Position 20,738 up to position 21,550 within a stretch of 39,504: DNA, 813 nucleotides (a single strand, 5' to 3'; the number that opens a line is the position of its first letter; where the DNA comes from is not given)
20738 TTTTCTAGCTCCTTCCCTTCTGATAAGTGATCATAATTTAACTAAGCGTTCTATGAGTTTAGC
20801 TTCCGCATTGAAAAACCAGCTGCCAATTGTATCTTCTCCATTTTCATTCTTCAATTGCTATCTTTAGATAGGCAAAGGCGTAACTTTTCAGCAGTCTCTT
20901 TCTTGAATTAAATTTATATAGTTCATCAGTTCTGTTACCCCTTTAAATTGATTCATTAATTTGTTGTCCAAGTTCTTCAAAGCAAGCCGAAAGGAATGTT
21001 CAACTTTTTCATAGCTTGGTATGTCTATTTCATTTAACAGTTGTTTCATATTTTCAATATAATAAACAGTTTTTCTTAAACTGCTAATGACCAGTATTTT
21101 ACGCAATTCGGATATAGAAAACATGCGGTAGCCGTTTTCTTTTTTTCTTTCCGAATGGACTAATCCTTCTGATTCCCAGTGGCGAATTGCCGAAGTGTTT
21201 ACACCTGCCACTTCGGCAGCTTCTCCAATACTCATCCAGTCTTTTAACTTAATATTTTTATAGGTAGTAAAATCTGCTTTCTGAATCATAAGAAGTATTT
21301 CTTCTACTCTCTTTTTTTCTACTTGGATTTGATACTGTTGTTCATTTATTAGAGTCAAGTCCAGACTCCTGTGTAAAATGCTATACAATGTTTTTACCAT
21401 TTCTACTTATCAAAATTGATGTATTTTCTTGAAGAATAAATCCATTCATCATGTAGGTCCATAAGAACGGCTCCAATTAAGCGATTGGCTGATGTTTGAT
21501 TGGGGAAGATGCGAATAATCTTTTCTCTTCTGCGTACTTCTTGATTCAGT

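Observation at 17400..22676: cfr lies between two apparently identical, directly repeated IS256 variant copies, while the Tn4001 left IS256 is a different allele: signature of an IS256-mediated translocatable cfr unit grafted onto Tn4001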

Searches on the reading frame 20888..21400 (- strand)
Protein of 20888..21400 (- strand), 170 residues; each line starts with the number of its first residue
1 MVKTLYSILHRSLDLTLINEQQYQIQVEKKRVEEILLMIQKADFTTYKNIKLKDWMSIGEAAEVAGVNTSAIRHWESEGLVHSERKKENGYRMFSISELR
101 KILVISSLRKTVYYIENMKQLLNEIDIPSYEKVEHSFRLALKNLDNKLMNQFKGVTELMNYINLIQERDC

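Call 50: search_protein_families(library=pfam, proteins=[window:20888-21400:-], max_evalue=0.01)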
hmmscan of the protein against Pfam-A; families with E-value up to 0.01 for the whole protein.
window:20888-21400:- (170 aa): 3 families
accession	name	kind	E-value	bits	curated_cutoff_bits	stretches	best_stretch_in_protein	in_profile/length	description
PF13411.12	MerR_1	-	3.1e-14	53.3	21.6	1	56-124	1-68/69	MerR HTH family regulatory protein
PF00376.29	MerR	-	8.5e-13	48.3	28.2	1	57-94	1-38/38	MerR family regulatory protein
PF01381.28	HTH_3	-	0.0029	18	23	0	56-77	10-31/55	Helix-turn-helix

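Call 54: find_homologous_proteins(query=window:20891-21352:-, max_evalue=1e-10)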
Query seq(154 aa) (154 aa): 333 proteins with E <= 1e-10 among 347 candidates; the best 120 are listed.
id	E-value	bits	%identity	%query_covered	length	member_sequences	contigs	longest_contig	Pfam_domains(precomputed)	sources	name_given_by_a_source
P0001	4.0e-95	333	100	100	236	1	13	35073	PF12728.14,PF00376.30,PF13411.13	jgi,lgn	-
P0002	1.1e-92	325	100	100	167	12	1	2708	PF00376.30,PF13411.13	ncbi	ncbi:TPA: MerR family transcriptional regulator, partial [Staphylococcus aureus]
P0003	1.2e-86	306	91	100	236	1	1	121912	PF12728.14,PF00376.30,PF13411.13,PF01381.29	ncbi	-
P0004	1.5e-84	299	88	100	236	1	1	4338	PF12728.14,PF00376.30,PF13411.13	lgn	-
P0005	4.3e-83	294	88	99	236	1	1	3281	PF12728.14,PF00376.30,PF13411.13,PF01381.29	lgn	-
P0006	7.5e-83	293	87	99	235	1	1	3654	PF12728.14,PF00376.30,PF13411.13,PF13338.13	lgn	-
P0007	2.0e-81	289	86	100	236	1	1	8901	PF00376.30,PF13411.13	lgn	-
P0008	5.9e-80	284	86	99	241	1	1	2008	PF12728.14,PF00376.30,PF13411.13,PF01381.29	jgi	jgi:DNA-binding transcriptional MerR regulator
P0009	4.2e-70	252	74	100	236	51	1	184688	PF12728.14,PF00376.30,PF13411.13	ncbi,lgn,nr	ncbi:MerR family transcriptional regulator [Bacillus haynesii]|nr:MerR family transcriptional regula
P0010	1.4e-68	247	74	98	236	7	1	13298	PF12728.14,PF00376.30,PF13411.13,PF01381.29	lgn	-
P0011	2.8e-68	246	76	97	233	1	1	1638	PF12728.14,PF00376.30,PF13411.13,PF01381.29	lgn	-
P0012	2.8e-68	246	76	97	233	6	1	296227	PF12728.14,PF00376.30,PF13411.13,PF01381.29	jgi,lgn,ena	-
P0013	4.8e-68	245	75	99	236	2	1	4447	PF12728.14,PF00376.30,PF13411.13,PF01381.29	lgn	-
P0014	5.4e-68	245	74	98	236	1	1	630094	PF12728.14,PF00376.30,PF13411.13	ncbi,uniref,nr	ncbi:MerR family transcriptional regulator [Bacillus sp. CLL-7-23]|uniref:MerR family transcriptiona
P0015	9.5e-68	244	75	97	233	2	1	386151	PF12728.14,PF00376.30,PF13411.13,PF01381.29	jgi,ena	-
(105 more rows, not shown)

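Call 55: find_encoding_contigs(protein=P0001, flank=10000, max_places=8)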
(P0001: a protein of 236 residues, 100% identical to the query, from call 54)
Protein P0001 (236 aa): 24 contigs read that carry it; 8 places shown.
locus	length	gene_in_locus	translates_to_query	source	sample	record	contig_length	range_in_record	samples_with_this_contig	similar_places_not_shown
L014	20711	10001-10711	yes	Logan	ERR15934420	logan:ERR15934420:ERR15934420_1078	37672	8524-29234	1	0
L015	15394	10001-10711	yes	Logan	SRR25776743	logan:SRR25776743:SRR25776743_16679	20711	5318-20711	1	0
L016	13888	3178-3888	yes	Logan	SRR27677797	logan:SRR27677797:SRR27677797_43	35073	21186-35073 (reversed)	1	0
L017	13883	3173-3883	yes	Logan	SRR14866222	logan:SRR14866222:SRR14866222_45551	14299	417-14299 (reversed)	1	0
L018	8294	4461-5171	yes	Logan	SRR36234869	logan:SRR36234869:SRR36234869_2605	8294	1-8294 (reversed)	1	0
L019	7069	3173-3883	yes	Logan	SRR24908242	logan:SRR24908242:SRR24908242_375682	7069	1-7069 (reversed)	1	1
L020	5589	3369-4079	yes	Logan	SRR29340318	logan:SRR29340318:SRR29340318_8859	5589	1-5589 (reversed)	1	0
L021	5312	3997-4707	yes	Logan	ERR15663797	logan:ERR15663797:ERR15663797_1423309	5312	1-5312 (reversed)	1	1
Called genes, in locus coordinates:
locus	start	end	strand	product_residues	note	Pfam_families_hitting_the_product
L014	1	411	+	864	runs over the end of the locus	PF01326:PPDK_N, PF27448:Rph_4th, PF00391:PEP-utilizers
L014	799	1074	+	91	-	PF12840:HTH_20 (weak), PF01022:HTH_5 (weak)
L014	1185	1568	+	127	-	PF00903:Glyoxalase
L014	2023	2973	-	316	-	PF08843:AbiEii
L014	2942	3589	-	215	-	PF19570:DUF6088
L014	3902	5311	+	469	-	PF05598:DUF772 (weak), PF01609:DDE_Tnp_1, PF13751:DDE_Tnp_1_6 (weak)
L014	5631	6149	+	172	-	PF00186:DHFR_1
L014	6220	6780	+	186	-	PF13238:AAA_18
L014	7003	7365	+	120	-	-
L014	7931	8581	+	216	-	PF00302:CAT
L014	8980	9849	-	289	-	-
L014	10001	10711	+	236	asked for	PF00376:MerR, PF12728:HTH_17 (faint), PF13411:MerR_1, PF00376:MerR, PF13411:MerR_1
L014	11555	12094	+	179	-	PF00440:TetR_N, PF17937:TetR_C_28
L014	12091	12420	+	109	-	PF00893:Multi_Drug_Res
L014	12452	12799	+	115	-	PF00893:Multi_Drug_Res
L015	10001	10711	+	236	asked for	PF00376:MerR, PF12728:HTH_17 (faint), PF13411:MerR_1, PF00376:MerR, PF13411:MerR_1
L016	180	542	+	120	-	-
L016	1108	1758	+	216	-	PF00302:CAT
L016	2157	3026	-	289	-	-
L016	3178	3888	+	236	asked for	PF00376:MerR, PF12728:HTH_17 (faint), PF13411:MerR_1, PF00376:MerR, PF13411:MerR_1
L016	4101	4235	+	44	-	-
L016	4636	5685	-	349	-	PF21016:RlmN_N (faint), PF04055:Radical_SAM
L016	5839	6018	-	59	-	-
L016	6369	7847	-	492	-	PF02463:SMC_N (faint), PF00005:ABC_tran, PF13304:AAA_21 (weak), PF00005:ABC_tran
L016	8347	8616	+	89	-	PF13377:Peripla_BP_3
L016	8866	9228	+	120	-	PF08863:YolD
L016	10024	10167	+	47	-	-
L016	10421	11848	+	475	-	PF00083:Sugar_tr, PF07690:MFS_1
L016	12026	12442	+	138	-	PF02525:Flavodoxin_2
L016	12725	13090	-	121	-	PF19776:DUF6262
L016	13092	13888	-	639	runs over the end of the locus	PF00589:Phage_integrase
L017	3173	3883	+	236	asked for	PF00376:MerR, PF12728:HTH_17 (faint), PF13411:MerR_1, PF00376:MerR, PF13411:MerR_1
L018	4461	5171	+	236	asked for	PF00376:MerR, PF12728:HTH_17 (faint), PF13411:MerR_1, PF00376:MerR, PF13411:MerR_1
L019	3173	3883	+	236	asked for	PF00376:MerR, PF12728:HTH_17 (faint), PF13411:MerR_1, PF00376:MerR, PF13411:MerR_1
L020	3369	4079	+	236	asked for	PF00376:MerR, PF12728:HTH_17 (faint), PF13411:MerR_1, PF00376:MerR, PF13411:MerR_1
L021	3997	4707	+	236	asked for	PF00376:MerR, PF12728:HTH_17 (faint), PF13411:MerR_1, PF00376:MerR, PF13411:MerR_1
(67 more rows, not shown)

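Call 56: find_encoding_contigs(protein=P0003, flank=10000, max_places=4)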
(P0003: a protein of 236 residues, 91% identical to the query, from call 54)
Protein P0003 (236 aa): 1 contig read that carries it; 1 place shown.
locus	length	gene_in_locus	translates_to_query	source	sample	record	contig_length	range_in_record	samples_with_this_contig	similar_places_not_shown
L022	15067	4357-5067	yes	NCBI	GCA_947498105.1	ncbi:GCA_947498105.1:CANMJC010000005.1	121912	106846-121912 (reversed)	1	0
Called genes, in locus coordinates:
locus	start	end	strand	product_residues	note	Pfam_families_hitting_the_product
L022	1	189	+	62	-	?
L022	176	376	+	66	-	-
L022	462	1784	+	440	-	PF01471:PG_binding_1, PF09374:PG_binding_3 (faint), PF01471:PG_binding_1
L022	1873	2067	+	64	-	-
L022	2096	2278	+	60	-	-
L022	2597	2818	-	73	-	-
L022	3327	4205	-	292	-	-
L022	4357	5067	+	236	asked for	PF00376:MerR, PF01381:HTH_3 (faint), PF12728:HTH_17 (faint), PF13411:MerR_1, PF00376:MerR, PF13411:MerR_1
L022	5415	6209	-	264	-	PF14567:SUKH_5, PF09346:SMI1_KNR4, PF14568:SUKH_6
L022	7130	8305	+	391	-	PF05977:MFS_3, PF07690:MFS_1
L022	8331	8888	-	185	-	-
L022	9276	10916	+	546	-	PF02776:TPP_enzyme_N, PF00205:TPP_enzyme_M, PF02775:TPP_enzyme_C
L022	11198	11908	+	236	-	PF00561:Abhydrolase_1, PF12146:Hydrolase_4 (weak), PF12697:Abhydrolase_6, PF03096:Ndr (faint)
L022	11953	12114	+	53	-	-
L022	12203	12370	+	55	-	-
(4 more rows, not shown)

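Call 59: find_related_loci(query=P0001, collection=genome_contigs, flank=10000)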
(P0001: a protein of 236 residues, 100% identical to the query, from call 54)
Query P0001 (236 aa) in genome_contigs; peptide patterns used: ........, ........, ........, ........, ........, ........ (x = any residue, [..] = any of these).
66 stretches matched a pattern; 18 encode a relative of the query (tblastn E <= 1e-3); 18 distinct loci.
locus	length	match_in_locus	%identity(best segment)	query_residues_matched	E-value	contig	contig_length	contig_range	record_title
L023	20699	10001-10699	73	1-233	4e-114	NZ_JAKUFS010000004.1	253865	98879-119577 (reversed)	Bacillus cereus group sp. BfR-BA-01380 contig00004, whole genome shotgun sequence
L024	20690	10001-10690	73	1-230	2e-113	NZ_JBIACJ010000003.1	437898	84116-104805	Cytobacillus sp. FJAT-53684 Scaffold3, whole genome shotgun sequence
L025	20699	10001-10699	73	1-233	2e-109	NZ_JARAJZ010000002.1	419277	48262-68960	Sporolactobacillus sp. CQH2019 Scaffold2, whole genome shotgun sequence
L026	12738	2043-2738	72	1-232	3e-108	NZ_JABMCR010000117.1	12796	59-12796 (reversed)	Bacillus haikouensis strain CrR16 scf_15990_117, whole genome shotgun sequence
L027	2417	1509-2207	74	1-233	7e-112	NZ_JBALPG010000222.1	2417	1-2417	Neobacillus drentensis strain JJ1435 JJ-1435_contig_248, whole genome shotgun sequence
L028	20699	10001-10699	72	1-233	7e-106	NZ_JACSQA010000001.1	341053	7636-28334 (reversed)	Ureibacillus galli strain Re31 NODE_1_length_341053_cov_27.507487, whole genome shotgun sequence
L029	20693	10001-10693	72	1-231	6e-105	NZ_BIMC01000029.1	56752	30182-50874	Paenibacillus glucanolyticus NBRC 15330 PGL02S_CON000029, whole genome shotgun sequence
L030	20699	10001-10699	73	1-233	1e-104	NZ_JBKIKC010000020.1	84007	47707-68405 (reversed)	Priestia megaterium strain SI1-IITJ assembly_contig_20, whole genome shotgun sequence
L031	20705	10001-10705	65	3-236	3e-103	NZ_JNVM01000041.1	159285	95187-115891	Paenibacillus tyrfis strain MSt1 Contig_41, whole genome shotgun sequence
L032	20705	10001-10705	65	3-236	2e-101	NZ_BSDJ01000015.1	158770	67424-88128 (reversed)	Paenibacillus tyrfis strain YSS-72.2.G2 Contig015, whole genome shotgun sequence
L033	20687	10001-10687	64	2-230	4e-101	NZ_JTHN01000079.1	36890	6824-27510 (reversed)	Paenibacillus sp. A3 contig_79, whole genome shotgun sequence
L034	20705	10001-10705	63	3-236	5e-100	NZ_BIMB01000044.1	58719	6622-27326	Paenibacillus elgii NBRC 100335 PEL01S_CON000044, whole genome shotgun sequence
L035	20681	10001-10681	63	4-230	6e-99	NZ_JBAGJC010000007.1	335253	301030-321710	Paenibacillus sanfengchensis strain H32 Scaffold7, whole genome shotgun sequence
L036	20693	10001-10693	63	4-234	1e-96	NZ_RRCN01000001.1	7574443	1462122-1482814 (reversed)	Paenibacillus oralis strain KCOM 3021 KCOM3021_1, whole genome shotgun sequence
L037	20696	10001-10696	63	2-233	8e-97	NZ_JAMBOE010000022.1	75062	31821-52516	Paenibacillus macerans strain MER 50.2 NODE_22_, whole genome shotgun sequence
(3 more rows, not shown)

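Call 74: search_protein_families(library=pfam, proteins=[L016:2157-3026:-, L016:180-542:+, L016:3178-3888:+, L016:5839-6018:-], max_evalue=1)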
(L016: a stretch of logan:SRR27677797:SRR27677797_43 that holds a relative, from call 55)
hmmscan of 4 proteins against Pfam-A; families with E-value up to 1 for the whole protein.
L016:2157-3026:- (289 aa): 0 families

L016:180-542:+ (120 aa): 3 families
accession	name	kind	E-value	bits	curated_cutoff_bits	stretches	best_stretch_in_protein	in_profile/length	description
PF07595.18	Planc_extracel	-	0.11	12.7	25.5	1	109-118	4-13/20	Planctomycete extracellular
PF14712.11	Snapin_Pallidin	-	0.39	11.6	29.6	1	6-46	47-87/89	Snapin/Pallidin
PF00804.31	Syntaxin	-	0.42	10.8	26.7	1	1-60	18-76/157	Syntaxin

L016:3178-3888:+ (236 aa): 9 families
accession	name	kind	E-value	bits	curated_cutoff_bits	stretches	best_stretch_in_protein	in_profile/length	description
PF13411.12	MerR_1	-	2e-26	92.3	21.6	2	122-190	1-68/69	MerR HTH family regulatory protein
PF00376.29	MerR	-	9.5e-24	83.4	28.2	2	123-160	1-38/38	MerR family regulatory protein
PF12728.13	HTH_17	-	4.3e-06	27.3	27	2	4-29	2-27/51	Helix-turn-helix domain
PF01381.28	HTH_3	-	2.5e-05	24.6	23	0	122-143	10-31/55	Helix-turn-helix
PF13338.12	AbiEi_4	-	0.00015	22.3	25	1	5-29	15-38/49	Transcriptional regulator, AbiEi antitoxin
PF13560.12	HTH_31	-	0.0072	17.1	27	0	5-25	16-36/64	Helix-turn-helix domain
PF13384.12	HTH_23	-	0.017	15.4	24.6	1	4-25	18-43/50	Homeodomain-like domain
PF08279.18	HTH_11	-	0.083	13.2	25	1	5-23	17-35/55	HTH domain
PF13551.12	HTH_29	-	0.15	12.6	28.1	0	5-23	14-32/64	Winged helix-turn helix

L016:5839-6018:- (59 aa): 0 families

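Call 89: search_protein_families(library=ncbifam, proteins=[L016:2157-3026:-], max_evalue=0.001)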
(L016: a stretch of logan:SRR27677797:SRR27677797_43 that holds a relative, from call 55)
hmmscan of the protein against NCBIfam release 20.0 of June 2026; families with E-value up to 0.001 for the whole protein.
L016:2157-3026:- (289 aa): 4 families
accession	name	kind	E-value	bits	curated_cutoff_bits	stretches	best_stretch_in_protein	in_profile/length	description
NF051488.1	bifunc_PcaDC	exception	1e-10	41.4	390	1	52-228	27-207/375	bifunctional 3-oxoadipate enol-lactonase/4-carboxymuconolactone decarboxylase PcaDC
TIGR02427.1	protocat_pcaD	equivalog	1e-09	38.2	255.85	1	47-241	23-220/251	3-oxoadipate enol-lactonase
TIGR03611.1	RutD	equivalog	2.8e-06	26.9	238.5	1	57-131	33-109/258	pyrimidine utilization protein D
NF006449.0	PRK08775.1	equivalog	2e-05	23.7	296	1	62-131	99-168/344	homoserine O-succinyltransferase MetX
